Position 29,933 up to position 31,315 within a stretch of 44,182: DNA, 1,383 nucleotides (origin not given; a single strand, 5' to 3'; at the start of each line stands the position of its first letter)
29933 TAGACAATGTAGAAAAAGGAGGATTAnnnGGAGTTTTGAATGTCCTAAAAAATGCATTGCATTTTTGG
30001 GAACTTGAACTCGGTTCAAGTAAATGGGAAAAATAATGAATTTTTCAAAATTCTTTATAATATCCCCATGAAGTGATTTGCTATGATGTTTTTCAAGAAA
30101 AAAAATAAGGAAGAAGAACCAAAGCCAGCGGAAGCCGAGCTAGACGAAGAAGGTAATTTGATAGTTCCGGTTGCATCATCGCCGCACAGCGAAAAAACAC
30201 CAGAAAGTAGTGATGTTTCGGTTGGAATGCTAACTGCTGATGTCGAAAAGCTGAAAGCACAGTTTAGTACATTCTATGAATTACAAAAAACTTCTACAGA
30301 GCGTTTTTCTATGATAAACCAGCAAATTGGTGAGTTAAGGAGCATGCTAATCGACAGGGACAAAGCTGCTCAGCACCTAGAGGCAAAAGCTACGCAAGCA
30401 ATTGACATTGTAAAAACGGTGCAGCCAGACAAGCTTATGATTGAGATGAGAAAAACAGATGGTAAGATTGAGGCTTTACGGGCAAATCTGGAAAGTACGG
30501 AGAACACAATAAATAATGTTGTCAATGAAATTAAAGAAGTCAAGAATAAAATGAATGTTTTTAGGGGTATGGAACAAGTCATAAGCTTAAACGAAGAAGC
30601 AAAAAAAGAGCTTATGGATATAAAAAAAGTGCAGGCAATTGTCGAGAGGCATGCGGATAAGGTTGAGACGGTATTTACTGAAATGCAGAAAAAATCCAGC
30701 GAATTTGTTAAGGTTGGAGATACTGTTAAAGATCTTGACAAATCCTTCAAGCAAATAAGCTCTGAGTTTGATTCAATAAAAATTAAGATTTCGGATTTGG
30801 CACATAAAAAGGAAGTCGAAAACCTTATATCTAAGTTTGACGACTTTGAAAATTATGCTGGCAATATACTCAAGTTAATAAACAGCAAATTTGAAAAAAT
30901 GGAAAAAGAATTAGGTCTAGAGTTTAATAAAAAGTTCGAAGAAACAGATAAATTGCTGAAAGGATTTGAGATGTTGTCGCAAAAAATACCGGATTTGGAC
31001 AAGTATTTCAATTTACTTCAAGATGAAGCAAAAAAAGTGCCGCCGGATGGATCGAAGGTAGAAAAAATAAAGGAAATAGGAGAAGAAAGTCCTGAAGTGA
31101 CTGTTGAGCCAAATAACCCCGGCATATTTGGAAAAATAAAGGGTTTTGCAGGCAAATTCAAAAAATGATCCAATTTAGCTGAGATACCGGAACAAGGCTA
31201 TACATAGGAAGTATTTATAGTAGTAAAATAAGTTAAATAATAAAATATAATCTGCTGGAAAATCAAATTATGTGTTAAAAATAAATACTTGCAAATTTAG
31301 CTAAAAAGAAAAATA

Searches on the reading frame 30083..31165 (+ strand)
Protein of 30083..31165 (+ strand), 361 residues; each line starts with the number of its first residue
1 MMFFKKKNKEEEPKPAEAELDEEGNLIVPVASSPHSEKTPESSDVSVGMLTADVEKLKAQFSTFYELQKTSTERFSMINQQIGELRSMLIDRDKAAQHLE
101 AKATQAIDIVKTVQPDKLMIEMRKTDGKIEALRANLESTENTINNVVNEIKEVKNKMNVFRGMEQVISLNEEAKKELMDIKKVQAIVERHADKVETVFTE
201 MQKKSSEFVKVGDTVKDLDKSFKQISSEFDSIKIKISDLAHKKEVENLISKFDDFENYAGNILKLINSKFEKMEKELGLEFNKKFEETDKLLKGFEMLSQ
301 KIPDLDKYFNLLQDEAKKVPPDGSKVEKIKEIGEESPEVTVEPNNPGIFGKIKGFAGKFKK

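Call 12: search_protein_families(library=pfam, proteins=[window:30083-31165:+], max_evalue=0.01)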
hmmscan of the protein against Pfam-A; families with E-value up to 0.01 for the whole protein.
window:30083-31165:+ (361 aa): 4 families
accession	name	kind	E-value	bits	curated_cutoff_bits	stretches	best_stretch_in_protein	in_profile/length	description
PF04513.17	Baculo_PEP_C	-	5e-06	27.1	38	1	57-154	25-119/140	Baculovirus polyhedron envelope protein, PEP, C terminus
PF16043.11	DUF4795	-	0.00046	20.1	34.8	1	49-158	18-127/208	Domain of unknown function (DUF4795)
PF04012.17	PspA_IM30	-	0.0014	18.7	33.9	0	185-279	91-183/220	PspA/IM30 family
PF19220.6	Rod_CreS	-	0.002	17.7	100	0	50-107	190-247/359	Crescentin, rod domain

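Call 76: search_protein_families(library=ncbifam, proteins=[window:30083-31165:+], max_evalue=0.01)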
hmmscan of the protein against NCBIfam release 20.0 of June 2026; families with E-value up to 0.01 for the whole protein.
window:30083-31165:+ (361 aa): 8 families
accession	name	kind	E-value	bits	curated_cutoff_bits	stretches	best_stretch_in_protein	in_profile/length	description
TIGR02169.1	SMC_prok_A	equivalog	4e-09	34.7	729.4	1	53-353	239-529/1165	chromosome segregation protein SMC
TIGR02168.1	SMC_prok_B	equivalog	5.9e-07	27.6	567.35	1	40-318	220-495/1181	chromosome segregation protein SMC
NF045487.1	ASRP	equivalog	2.1e-06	26.6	300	1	171-317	334-477/593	archaea-specific SMC-related protein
NF003034.1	PRK03918.1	equivalog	4.2e-06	25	700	1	166-336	205-374/878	DNA double-strand break repair ATPase Rad50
TIGR04523.1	Mplasa_alph_rch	subfamily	4.8e-05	21.5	270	1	72-332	383-642/745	helix-rich protein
NF047515.1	SpiroCoCo_C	equivalog_domain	0.0012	18.1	125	1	128-318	32-205/313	SpiroCoCo family coiled-coil protein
NF041034.1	Rad50_Sulf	equivalog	0.0018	16.2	1000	1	69-318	232-486/872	DNA double-strand break repair ATPase Rad50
TIGR02977.1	phageshock_pspA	equivalog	0.0069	16.1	242.95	0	95-228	67-196/219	phage shock protein PspA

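Call 85: search_solved_structures(query=A4, max_evalue=1)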
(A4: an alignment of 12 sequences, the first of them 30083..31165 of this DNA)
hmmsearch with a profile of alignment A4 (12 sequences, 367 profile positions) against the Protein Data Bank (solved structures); distinct sequences matched with E-value up to 1: 8.
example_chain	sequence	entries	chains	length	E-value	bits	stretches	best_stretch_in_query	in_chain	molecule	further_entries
6mjz_A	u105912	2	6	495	0.035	16.8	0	42-92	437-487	Fusion glycoprotein F0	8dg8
8tqk_A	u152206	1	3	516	0.053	16.2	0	42-92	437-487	Fusion glycoprotein F0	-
9yoj_B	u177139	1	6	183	0.27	13.8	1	213-298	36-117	Hemagglutinin HA2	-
4lxv_B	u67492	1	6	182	0.34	13.5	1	172-302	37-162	Hemagglutinin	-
5gjt_B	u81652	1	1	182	0.39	13.3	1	172-302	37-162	Hemagglutinin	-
9n7q_a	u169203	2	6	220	0.55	12.8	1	172-301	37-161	H1 HA2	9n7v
6xgc_B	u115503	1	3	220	0.61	12.7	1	172-302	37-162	Hemagglutinin HA2 chain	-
8ut4_B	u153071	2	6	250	0.93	12.1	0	172-302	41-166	Hemagglutinin HA2 chain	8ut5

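Call 86: search_protein_families(library=pfam, alignment_id=A4, max_evalue=0.01)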
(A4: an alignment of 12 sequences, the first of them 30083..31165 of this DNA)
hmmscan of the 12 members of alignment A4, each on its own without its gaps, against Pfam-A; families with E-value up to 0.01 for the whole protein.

A. member 1, window:30083-31165:+ (361 aa): 4 families
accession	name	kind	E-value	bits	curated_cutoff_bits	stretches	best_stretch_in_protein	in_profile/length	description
PF04513.17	Baculo_PEP_C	-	5e-06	27.1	38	1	57-154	25-119/140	Baculovirus polyhedron envelope protein, PEP, C terminus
PF16043.11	DUF4795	-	0.00046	20.1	34.8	1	49-158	18-127/208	Domain of unknown function (DUF4795)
PF04012.17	PspA_IM30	-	0.0014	18.7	33.9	0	185-279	91-183/220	PspA/IM30 family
PF19220.6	Rod_CreS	-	0.002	17.7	100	0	50-107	190-247/359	Crescentin, rod domain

B. families by the number of members that match (of 12 scanned): 10 families
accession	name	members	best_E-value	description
PF04513.17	Baculo_PEP_C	2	5e-06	Baculovirus polyhedron envelope protein, PEP, C terminus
PF16043.11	DUF4795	1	0.00046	Domain of unknown function (DUF4795)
PF09351.15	DUF1993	1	0.00066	Domain of unknown function (DUF1993)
PF04012.17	PspA_IM30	1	0.0014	PspA/IM30 family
PF19220.6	Rod_CreS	1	0.002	Crescentin, rod domain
PF04048.20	Sec8_N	1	0.0023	Exocyst complex component Sec8 N-terminal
PF25605.1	Phage_80a_gp11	1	0.0029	Phage 80a gp11 protein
PF17078.10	SHE3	1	0.0037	SWI5-dependent HO expression protein 3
PF06419.17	COG6_N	1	0.008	Conserved oligomeric complex COG6, N-terminal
PF08614.16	ATG16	1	0.0089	Autophagy protein 16 (ATG16)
